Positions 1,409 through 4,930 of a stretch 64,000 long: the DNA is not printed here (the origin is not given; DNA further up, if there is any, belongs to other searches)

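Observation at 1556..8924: Translationally coupled SNF2 helicase -> SbcD-like nuclease -> SbcC/YhaN-like ATPase operon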

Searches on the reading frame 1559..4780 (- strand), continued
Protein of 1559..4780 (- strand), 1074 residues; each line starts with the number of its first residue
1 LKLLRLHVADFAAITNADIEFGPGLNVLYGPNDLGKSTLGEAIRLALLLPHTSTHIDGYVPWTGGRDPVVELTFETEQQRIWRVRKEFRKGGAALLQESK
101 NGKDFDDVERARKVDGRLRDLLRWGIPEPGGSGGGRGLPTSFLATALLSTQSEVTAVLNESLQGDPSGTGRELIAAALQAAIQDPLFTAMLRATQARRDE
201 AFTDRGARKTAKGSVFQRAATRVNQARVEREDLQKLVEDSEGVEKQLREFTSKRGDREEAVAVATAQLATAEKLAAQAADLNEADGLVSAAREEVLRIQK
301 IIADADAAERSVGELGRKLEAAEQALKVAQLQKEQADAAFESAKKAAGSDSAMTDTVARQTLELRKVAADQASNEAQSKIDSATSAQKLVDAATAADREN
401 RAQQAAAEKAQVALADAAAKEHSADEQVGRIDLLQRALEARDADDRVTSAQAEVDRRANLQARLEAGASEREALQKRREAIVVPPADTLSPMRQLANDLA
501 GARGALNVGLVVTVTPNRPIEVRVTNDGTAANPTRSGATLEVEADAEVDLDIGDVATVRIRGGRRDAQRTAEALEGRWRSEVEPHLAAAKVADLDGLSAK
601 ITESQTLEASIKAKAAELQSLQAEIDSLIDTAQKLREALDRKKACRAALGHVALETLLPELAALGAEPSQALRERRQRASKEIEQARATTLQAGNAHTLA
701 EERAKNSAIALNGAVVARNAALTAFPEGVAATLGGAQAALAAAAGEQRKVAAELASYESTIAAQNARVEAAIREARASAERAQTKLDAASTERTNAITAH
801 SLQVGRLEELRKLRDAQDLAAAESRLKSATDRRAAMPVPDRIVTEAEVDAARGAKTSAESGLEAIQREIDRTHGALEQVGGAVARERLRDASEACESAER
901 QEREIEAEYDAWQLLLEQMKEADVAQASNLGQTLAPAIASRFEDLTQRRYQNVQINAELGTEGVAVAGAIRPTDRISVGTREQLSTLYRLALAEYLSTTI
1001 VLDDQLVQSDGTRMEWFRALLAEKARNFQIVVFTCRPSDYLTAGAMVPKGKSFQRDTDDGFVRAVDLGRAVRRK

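Call 72: list_cluster_members(proteins=[P0246, P0256, P0257, P0264, P0266, P0268, P0274, P0310, P0317, P0354])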
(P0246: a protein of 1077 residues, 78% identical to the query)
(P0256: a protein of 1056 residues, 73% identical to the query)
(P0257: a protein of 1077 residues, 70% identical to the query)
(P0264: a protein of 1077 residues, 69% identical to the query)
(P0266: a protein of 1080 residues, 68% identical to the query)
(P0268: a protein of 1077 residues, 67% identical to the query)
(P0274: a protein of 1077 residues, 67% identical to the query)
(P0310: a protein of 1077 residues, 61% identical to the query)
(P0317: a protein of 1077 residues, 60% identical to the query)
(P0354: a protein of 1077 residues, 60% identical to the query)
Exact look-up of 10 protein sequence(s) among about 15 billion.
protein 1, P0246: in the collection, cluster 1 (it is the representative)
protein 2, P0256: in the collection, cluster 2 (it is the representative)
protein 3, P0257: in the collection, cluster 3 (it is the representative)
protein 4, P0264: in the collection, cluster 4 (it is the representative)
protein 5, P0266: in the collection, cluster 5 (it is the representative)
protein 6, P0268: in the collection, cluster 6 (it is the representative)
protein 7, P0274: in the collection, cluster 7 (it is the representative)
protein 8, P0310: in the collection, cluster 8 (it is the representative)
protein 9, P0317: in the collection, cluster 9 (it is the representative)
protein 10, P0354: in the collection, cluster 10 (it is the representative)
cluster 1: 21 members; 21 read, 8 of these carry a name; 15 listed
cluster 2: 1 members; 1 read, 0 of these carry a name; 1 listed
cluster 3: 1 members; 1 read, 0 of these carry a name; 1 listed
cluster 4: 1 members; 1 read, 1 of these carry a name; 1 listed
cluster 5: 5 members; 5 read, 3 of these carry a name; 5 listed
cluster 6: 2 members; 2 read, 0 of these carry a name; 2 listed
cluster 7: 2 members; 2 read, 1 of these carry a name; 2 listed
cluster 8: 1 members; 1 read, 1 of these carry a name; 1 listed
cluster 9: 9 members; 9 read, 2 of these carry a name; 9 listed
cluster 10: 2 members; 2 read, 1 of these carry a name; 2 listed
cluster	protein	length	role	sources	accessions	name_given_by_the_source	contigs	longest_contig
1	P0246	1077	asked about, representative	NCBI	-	-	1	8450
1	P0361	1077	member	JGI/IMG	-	energy-coupling factor transporter ATP-binding protein EcfA2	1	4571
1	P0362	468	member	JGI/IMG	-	hypothetical protein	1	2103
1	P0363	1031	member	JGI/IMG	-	hypothetical protein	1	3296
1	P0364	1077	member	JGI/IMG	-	hypothetical protein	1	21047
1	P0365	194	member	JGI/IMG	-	chromosome segregation ATPase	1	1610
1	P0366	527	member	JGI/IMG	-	DNA repair exonuclease SbcCD ATPase subunit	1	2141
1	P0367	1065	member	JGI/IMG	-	hypothetical protein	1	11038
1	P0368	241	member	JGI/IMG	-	hypothetical protein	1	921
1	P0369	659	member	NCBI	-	-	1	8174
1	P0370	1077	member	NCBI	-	-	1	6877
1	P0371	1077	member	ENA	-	-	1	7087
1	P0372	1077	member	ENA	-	-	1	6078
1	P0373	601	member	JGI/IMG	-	-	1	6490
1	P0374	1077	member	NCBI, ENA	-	-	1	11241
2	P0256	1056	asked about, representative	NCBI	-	-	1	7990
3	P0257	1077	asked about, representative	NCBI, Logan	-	-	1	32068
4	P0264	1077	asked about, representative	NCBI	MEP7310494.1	MAG: AAA family ATPase [Acidobacteriota bacterium]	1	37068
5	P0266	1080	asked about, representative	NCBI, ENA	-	-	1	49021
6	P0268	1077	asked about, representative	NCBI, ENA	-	-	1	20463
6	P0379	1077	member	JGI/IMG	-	-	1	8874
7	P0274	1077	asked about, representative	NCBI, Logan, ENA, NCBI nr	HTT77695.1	MAG TPA: AAA family ATPase [Candidatus Binataceae bacterium] | AAA family ATPase [Candidatus Binataceae bacterium]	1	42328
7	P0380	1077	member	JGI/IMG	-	-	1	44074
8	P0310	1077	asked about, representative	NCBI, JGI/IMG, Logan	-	DNA repair exonuclease SbcCD ATPase subunit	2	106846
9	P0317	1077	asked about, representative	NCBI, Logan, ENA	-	-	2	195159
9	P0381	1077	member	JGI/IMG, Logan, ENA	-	chromosome segregation ATPase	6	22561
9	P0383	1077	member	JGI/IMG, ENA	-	-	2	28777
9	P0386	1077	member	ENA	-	-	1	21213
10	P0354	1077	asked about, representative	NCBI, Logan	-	-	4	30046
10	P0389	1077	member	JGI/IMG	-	hypothetical protein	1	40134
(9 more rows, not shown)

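Call 82: search_solved_structures(query=A3, max_evalue=0.01, show_alignments=1)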
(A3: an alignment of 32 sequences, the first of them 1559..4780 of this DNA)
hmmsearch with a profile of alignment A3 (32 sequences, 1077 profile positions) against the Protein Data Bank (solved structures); distinct sequences matched with E-value up to 0.01: 18.
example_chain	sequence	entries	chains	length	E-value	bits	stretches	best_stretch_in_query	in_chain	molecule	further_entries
3qku_A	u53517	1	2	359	6.3e-11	44.2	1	1-93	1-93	DNA double-strand break repair rad50 ATPase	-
3qkt_A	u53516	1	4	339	7.5e-11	44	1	1-93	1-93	DNA double-strand break repair rad50 ATPase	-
4nch_A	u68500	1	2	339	9.6e-11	43.6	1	1-93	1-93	DNA double-strand break repair Rad50 ATPase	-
4nci_A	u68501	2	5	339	1e-09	40.3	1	1-93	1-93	DNA double-strand break repair Rad50 ATPase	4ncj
4nck_A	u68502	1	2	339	1.6e-09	39.6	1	1-93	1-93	DNA double-strand break repair Rad50 ATPase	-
1us8_A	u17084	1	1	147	4.1e-09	38.2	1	1-93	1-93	DNA DOUBLE-STRAND BREAK REPAIR RAD50 ATPASE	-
1f2t_A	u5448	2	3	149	4.2e-09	38.2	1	1-93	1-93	RAD50 ABC-ATPASE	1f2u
1ii8_A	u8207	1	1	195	6.6e-09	37.6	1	1-93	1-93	Rad50 ABC-ATPase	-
3qkr_A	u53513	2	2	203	7e-09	37.5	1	1-93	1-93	DNA double-strand break repair rad50 ATPase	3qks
3qf7_A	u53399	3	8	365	1.9e-07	32.7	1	1-48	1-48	Rad50 | Probable DNA double-strand break repair Rad50 ATPase,Probable DNA double-strand break repa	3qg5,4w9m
3tho_A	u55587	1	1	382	2.7e-07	32.2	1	1-48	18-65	Probable DNA double-strand break repair Rad50 ATPase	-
8ee4_A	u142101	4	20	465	6.4e-05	24.4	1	1-48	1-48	PtuA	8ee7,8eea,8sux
5z67_A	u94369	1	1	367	0.00027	22.3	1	1-45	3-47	DNA replication and repair protein RecF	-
5z69_A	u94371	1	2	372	0.00028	22.2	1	1-45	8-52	DNA replication and repair protein RecF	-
5z68_A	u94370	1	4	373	0.00028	22.2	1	1-45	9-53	DNA replication and repair protein RecF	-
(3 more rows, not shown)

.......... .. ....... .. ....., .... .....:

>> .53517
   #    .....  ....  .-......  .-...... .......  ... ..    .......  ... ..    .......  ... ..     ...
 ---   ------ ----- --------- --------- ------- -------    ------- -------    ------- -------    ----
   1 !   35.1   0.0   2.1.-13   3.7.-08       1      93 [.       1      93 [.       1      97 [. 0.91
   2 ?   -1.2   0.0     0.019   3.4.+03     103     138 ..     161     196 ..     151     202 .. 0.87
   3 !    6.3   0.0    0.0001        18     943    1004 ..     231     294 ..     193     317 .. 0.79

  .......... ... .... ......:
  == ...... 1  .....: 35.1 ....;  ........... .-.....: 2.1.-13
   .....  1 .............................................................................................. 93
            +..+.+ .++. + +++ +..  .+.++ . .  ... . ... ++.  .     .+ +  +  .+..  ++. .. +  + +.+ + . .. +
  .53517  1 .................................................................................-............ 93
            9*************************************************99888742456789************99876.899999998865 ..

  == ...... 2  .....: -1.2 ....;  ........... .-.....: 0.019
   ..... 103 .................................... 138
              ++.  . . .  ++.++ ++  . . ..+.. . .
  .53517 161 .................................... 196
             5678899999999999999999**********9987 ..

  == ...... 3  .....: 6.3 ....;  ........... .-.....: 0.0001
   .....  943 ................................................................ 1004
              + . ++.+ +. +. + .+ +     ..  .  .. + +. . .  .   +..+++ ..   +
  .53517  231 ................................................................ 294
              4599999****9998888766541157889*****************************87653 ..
